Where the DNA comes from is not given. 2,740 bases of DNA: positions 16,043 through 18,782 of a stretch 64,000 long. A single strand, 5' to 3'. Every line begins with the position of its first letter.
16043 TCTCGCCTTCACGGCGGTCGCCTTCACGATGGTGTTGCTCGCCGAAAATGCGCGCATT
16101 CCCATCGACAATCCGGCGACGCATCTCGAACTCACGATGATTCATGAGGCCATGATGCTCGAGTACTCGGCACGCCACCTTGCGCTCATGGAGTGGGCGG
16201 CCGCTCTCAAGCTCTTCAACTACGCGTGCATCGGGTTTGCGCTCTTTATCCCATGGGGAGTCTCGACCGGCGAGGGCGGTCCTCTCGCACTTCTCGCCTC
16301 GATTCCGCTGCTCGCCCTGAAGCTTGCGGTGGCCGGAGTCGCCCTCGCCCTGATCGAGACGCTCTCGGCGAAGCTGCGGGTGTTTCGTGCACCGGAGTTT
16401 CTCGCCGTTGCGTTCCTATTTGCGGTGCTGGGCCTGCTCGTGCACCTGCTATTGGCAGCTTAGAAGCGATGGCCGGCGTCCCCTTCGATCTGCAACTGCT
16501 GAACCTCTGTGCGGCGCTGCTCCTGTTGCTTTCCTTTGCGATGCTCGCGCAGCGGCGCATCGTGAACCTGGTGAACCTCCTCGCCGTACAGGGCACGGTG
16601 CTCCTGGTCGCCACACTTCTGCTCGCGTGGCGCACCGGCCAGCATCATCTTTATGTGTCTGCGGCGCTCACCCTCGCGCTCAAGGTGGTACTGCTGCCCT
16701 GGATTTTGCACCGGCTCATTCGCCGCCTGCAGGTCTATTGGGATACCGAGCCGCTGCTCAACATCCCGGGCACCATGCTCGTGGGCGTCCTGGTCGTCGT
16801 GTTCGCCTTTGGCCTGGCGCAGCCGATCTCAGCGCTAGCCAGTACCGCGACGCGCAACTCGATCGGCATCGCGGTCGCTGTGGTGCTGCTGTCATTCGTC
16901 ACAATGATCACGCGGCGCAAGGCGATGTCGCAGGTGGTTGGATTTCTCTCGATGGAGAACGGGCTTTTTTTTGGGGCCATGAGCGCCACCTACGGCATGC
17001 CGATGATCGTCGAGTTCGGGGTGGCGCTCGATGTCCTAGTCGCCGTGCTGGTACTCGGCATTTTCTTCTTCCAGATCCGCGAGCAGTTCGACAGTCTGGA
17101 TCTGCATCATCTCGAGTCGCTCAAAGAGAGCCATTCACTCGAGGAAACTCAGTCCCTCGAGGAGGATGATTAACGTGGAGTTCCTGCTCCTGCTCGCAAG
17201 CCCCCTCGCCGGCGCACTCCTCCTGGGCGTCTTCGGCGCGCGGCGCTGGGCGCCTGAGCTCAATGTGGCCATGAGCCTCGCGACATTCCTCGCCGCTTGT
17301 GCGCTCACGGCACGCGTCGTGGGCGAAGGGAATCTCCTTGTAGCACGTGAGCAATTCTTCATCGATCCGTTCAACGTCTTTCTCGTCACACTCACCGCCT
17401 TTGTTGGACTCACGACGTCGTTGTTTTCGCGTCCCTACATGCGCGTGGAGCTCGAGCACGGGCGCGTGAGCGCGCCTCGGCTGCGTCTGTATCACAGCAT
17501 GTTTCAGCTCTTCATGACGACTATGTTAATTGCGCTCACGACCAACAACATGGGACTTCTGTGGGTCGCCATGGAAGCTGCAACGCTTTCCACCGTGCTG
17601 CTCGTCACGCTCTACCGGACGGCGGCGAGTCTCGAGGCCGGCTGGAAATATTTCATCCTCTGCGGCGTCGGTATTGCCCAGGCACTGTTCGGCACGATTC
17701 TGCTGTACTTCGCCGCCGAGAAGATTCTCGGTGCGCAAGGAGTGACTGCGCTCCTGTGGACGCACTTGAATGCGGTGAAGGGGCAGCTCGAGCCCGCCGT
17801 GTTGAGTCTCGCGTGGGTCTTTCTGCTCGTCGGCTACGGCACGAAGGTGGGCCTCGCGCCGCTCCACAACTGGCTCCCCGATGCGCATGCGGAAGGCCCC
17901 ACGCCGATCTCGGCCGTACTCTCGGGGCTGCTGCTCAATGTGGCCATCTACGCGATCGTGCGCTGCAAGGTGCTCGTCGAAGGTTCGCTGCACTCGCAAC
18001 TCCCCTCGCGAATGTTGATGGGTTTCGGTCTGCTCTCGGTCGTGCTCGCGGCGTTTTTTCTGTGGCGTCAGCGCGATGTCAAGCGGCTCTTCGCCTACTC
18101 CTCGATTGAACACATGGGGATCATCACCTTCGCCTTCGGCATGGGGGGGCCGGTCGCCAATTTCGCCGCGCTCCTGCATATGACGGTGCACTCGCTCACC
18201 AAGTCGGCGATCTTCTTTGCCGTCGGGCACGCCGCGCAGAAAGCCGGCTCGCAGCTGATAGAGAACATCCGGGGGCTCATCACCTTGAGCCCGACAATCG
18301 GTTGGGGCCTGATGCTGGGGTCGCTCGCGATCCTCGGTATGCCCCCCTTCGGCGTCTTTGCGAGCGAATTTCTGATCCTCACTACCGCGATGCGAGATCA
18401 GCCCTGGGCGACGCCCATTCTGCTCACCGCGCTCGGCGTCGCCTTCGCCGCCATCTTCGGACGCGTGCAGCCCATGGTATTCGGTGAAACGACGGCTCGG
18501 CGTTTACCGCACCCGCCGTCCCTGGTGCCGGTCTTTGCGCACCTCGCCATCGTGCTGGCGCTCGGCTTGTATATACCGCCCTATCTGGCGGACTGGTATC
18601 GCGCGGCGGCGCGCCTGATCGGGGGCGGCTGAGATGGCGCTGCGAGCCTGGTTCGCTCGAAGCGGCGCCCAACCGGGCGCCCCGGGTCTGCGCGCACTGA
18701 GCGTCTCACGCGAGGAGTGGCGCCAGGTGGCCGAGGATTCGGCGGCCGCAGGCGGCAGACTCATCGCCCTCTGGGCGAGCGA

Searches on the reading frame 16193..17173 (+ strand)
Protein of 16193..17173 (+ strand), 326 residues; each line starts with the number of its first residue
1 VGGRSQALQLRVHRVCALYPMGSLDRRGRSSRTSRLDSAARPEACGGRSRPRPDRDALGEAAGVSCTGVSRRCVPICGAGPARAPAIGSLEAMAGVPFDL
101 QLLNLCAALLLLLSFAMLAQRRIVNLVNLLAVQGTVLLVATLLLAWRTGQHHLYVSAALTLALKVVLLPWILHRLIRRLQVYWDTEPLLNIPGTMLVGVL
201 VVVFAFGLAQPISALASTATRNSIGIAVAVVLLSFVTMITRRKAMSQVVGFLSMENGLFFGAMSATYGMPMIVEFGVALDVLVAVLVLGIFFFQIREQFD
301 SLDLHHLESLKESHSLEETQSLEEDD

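Call 7: search_protein_families(library=pfam, proteins=[window:16193-17173:+])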
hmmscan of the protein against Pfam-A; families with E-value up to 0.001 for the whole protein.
window:16193-17173:+ (326 aa): 0 families

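Call 8: search_protein_families(library=ncbifam, proteins=[window:16193-17173:+], max_evalue=0.01)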
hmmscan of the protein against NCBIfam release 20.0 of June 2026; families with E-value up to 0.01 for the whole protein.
window:16193-17173:+ (326 aa): 1 family
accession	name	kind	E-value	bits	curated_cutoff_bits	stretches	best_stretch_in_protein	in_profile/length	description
NF008556.0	PRK11492.1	equivalog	4.1e-27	95.5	136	1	101-311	5-215/216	hydrogenase 4 membrane subunit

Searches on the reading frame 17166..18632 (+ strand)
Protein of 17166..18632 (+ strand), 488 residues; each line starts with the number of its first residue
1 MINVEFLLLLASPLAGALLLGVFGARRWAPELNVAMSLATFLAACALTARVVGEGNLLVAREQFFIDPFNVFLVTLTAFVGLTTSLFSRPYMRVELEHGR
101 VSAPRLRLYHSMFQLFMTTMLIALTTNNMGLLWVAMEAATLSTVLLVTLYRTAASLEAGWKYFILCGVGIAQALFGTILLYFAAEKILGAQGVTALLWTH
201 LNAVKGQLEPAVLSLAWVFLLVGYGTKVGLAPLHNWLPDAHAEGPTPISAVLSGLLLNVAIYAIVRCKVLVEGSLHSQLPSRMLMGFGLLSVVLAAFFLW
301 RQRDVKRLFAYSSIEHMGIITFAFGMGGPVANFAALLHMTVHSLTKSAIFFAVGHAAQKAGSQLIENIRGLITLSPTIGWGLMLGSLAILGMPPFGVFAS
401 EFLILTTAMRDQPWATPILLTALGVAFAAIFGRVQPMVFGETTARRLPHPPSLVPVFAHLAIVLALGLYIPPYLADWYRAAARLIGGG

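Call 7: search_protein_families(library=pfam, proteins=[window:17166-18632:+])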
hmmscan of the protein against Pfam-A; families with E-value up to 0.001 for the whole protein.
window:17166-18632:+ (488 aa): 1 family
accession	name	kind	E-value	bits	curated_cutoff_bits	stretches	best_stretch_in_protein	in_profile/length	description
PF00361.26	Proton_antipo_M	-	7.4e-53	180.1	21.5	1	127-419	2-286/294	NADH:quinone oxidoreductase/Mrp antiporter, TM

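Call 56: search_solved_structures(query=window:17166-18632:+, max_evalue=1e-10, show_alignments=3)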
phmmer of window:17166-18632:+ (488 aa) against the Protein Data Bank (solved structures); distinct sequences matched with E-value up to 1e-10: 82 (the best 60 are shown).
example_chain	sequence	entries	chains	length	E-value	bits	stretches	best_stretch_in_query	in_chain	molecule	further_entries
6u8y_H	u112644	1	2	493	1.6e-36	129.7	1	8-474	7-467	NADH dehydrogenase subunit N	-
6cfw_H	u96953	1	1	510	1.6e-25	93.4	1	64-469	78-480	Monovalent cation/H+ antiporter subunit D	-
7p61_M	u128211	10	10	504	3.7e-24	88.9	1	158-475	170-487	NADH dehydrogenase I subunit M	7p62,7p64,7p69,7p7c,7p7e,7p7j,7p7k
3rko_M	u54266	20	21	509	3.9e-24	88.8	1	158-475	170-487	NADH-QUINONE OXIDOREDUCTASE SUBUNIT M | NADH dehydrogenase I subunit M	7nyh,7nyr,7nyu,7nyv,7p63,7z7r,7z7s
6hum_D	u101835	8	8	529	5.4e-24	88.4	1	214-449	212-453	NAD(P)H-quinone oxidoreductase chain 4 1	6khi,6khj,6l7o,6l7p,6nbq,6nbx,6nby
4he8_L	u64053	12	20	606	7.9e-23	84.5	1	10-475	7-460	NADH-quinone oxidoreductase subunit 12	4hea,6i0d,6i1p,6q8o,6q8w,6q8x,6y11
6z16_D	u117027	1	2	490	9.7e-23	84.2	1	6-467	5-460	Multisubunit Na+/H+ antiporter, D subunit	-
5xtc_r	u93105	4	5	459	6.7e-22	81.4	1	63-434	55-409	NADH-ubiquinone oxidoreductase chain 4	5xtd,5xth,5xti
9cwt_r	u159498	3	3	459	7.9e-22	81.2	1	56-434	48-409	NADH-ubiquinone oxidoreductase chain 4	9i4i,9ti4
7d3u_A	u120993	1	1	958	3.2e-21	79.2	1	109-432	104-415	Monovalent Na+/H+ antiporter subunit A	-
5lc5_L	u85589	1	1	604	5.4e-21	78.5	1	64-433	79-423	NADH-ubiquinone oxidoreductase chain 5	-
9w2u_L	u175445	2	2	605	5.4e-21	78.5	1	64-433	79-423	NADH-ubiquinone oxidoreductase chain 5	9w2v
5ldw_L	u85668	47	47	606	5.4e-21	78.5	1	64-433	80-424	NADH-ubiquinone oxidoreductase chain 5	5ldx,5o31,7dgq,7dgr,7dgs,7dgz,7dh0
5cod_L1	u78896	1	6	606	6e-21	78.3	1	64-433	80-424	NADH-ubiquinone oxidoreductase chain 5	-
7a23_M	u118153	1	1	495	6.8e-21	78.1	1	126-431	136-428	Nad4m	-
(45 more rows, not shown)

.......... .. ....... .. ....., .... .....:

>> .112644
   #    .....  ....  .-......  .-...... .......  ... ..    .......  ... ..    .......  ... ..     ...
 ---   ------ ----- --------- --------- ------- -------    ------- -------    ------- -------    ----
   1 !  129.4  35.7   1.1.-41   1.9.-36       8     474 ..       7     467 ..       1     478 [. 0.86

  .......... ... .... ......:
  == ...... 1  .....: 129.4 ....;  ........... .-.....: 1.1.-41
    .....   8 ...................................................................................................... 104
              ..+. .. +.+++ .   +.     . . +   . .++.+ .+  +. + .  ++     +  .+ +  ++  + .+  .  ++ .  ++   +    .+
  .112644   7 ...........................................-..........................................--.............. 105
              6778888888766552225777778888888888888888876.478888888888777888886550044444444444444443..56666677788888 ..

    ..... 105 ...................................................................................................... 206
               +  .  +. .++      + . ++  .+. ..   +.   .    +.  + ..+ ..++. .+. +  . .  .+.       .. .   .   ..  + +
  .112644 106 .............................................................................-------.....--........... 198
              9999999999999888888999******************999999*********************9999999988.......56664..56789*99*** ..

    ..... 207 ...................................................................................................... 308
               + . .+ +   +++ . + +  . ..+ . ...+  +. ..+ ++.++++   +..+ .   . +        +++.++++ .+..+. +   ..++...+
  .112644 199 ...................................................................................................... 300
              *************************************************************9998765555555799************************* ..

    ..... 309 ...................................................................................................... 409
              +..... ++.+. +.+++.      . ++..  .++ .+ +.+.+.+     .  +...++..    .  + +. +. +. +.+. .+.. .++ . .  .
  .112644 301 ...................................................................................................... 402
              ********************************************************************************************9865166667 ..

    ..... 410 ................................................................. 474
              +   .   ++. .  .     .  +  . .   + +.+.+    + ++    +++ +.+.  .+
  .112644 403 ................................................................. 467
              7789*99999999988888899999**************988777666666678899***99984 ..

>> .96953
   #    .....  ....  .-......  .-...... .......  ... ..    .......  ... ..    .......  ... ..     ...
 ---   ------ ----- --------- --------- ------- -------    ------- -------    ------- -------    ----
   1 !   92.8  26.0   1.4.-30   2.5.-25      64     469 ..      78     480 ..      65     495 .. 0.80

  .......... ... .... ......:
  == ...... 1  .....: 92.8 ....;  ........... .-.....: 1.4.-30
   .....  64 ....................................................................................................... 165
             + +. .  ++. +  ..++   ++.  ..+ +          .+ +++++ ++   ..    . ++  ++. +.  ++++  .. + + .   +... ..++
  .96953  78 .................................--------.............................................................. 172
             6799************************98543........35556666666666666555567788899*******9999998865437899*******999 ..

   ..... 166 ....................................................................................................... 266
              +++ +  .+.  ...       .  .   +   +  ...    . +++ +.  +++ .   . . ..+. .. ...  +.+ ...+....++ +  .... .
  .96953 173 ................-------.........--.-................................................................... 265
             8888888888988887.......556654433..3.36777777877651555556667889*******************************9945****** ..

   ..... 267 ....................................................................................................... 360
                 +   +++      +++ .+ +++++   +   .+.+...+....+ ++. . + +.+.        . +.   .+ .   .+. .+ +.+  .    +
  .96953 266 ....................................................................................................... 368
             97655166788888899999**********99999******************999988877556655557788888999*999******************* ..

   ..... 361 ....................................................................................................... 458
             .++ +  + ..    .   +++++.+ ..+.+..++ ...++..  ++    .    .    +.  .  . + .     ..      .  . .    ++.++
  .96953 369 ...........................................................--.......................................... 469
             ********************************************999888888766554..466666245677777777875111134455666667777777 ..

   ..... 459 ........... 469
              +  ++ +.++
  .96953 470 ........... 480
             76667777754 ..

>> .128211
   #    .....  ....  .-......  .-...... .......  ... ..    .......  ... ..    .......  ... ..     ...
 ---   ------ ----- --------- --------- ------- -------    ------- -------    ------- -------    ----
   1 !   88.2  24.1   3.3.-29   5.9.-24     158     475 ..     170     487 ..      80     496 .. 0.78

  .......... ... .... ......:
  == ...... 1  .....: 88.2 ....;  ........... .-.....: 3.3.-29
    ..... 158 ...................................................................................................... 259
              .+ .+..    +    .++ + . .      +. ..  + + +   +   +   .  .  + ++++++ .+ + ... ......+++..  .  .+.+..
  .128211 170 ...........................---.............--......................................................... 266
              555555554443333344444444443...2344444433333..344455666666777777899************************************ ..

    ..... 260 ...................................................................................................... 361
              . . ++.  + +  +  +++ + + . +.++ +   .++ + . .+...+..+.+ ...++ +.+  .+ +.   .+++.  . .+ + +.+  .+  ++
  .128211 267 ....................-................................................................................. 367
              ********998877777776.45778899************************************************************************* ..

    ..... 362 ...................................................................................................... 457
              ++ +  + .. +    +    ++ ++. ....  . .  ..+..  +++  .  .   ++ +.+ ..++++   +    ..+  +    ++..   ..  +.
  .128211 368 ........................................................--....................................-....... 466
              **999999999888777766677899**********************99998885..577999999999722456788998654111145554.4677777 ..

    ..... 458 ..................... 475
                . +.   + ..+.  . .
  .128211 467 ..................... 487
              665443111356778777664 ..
